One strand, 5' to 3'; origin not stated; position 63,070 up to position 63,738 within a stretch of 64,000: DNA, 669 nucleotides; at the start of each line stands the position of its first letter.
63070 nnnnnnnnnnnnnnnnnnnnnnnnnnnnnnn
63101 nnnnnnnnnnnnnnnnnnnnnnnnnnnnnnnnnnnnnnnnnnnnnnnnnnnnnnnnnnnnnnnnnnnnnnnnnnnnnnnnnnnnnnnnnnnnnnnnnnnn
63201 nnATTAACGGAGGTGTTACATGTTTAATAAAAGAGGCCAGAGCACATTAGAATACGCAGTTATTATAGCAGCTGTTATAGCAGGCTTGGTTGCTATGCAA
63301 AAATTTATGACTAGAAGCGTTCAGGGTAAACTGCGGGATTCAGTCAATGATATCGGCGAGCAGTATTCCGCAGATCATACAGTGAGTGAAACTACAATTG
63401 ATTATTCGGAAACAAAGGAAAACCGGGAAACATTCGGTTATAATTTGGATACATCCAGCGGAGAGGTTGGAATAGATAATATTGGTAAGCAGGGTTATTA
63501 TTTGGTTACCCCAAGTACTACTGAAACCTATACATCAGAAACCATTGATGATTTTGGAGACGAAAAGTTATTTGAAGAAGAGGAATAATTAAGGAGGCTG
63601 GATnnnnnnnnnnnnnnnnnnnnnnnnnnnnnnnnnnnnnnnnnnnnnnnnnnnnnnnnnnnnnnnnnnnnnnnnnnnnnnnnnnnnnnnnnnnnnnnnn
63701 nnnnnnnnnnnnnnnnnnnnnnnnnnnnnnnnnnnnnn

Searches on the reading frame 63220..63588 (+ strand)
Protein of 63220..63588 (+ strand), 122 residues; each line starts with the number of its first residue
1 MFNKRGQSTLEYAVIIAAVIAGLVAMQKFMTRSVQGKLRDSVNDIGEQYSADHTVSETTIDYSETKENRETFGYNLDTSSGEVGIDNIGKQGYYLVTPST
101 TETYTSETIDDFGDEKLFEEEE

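Call 3: search_protein_families(library=pfam, proteins=[window:63220-63588:+], max_evalue=0.01)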
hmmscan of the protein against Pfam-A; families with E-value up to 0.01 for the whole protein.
window:63220-63588:+ (122 aa): 1 family
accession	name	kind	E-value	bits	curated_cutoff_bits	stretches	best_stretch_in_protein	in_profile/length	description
PF04021.17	Class_IIIsignal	-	0.0068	16.8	23.7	1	4-21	1-18/27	Class III signal peptide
